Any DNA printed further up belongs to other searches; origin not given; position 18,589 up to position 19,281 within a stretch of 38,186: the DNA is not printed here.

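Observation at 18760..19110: PAS-like insert with a C-x7-C-x4-C-x-C cysteine cluster inside MCP2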

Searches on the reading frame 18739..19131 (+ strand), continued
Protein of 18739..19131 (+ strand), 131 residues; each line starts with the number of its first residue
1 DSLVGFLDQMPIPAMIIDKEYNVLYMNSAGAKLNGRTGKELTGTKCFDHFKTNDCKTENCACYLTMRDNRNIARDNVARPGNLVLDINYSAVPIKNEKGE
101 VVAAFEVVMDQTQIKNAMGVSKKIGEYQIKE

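Call 43: search_protein_families(library=pfam, alignment_id=A3, max_evalue=0.00001)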
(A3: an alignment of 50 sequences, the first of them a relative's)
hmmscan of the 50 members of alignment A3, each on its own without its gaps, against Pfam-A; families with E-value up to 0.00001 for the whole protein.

A. member 1, P0002 (1030 aa): 10 families
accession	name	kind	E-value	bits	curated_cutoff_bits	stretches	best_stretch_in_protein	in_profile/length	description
PF08448.16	PAS_4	-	8.5e-95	312.9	23.1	5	138-247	1-109/110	PAS fold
PF13426.13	PAS_9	-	2.6e-80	265.8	27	5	388-489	3-103/103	PAS domain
PF00989.32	PAS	-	1.3e-64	215.6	22.6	5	382-487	7-113/113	PAS fold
PF00015.26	MCPsignal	-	6.3e-41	140.5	34.6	1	810-986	2-168/172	Methyl-accepting chemotaxis protein (MCP) signalling domain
PF13188.13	PAS_8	-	3.7e-27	93.7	21.8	0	260-300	7-44/65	PAS domain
PF13596.12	PAS_10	-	5.4e-26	91.8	22.1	0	382-488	5-106/106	PAS domain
PF08447.18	PAS_3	-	1.2e-17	64.4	25.6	0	399-477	2-82/89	PAS fold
PF24820.1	Diguanyl_cycl_sensor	-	4.7e-11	43.1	28.1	0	15-50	1-36/109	Diguanylate cyclase-like sensor domain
PF09213.15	M3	-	1.2e-09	37.9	25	0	336-453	242-359/384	M3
PF17765.7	MLTR_LBD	-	4.4e-09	37.1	26.3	0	260-289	9-39/168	MmyB-like transcription regulator ligand binding domain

B. families by the number of members that match (of 50 scanned): 28 families (the first 25 are shown)
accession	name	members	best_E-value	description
PF08448.16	PAS_4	49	1.5e-145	PAS fold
PF13426.13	PAS_9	40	4.1e-141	PAS domain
PF00015.26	MCPsignal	40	1.4e-57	Methyl-accepting chemotaxis protein (MCP) signalling domain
PF18947.5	HAMP_2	33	9.9e-129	HAMP domain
PF00989.32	PAS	31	1.2e-95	PAS fold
PF00672.30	HAMP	27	2e-35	HAMP domain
PF13188.13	PAS_8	26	3.6e-72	PAS domain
PF13596.12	PAS_10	20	5.4e-26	PAS domain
PF12729.13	4HB_MCP_1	12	1.8e-30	Four helix bundle sensory module for signal transduction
PF24820.1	Diguanyl_cycl_sensor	8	4.7e-11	Diguanylate cyclase-like sensor domain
PF08447.18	PAS_3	4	2.8e-68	PAS fold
PF18575.6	HAMP_N3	4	1.7e-46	HAMP N-terminal domain 3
PF02203.21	TarH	4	3.6e-13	Tar ligand binding domain homologue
PF13682.11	CZB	2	3.6e-15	Chemoreceptor zinc-binding domain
PF17202.10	sCache_3_3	2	6.5e-15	Single cache domain 3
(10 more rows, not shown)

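Call 51: list_cluster_members(proteins=[P0004, P0009, P0011, P0015, P0025, P0031, P0035, P0038, P0029, P0024])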
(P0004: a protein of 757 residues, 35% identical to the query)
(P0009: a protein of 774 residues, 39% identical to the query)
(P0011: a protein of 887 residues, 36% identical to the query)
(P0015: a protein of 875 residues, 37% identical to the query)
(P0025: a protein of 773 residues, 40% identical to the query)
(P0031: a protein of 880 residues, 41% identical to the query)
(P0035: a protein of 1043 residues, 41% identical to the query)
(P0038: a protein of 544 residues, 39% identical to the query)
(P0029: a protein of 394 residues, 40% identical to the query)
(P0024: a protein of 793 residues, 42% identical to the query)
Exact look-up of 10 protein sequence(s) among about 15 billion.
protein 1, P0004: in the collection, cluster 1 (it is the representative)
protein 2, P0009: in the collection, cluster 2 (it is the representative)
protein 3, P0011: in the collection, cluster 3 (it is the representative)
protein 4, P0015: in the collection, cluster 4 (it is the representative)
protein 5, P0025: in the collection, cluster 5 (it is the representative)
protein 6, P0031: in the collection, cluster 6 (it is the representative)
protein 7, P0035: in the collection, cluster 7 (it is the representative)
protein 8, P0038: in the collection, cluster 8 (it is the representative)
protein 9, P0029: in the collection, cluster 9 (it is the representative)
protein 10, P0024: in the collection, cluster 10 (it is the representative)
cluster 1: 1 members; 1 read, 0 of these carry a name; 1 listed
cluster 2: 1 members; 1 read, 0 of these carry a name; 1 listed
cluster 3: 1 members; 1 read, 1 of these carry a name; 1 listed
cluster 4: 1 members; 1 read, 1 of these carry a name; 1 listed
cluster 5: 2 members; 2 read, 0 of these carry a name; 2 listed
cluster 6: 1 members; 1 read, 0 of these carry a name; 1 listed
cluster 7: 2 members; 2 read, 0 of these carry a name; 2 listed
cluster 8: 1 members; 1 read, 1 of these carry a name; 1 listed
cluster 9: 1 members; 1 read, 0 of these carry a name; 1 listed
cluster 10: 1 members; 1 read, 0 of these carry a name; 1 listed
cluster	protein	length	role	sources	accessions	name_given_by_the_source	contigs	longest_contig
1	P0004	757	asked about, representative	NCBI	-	-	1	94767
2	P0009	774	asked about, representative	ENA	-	-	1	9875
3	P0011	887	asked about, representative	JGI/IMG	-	methyl-accepting chemotaxis protein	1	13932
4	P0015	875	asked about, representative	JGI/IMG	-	PAS domain S-box-containing protein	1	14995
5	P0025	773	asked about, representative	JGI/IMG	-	-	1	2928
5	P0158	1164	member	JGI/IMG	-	-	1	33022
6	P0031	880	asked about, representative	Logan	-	-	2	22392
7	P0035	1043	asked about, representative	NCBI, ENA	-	-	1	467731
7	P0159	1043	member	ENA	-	-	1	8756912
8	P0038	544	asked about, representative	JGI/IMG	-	methyl-accepting chemotaxis protein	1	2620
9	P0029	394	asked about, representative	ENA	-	-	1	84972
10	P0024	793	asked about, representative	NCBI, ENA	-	-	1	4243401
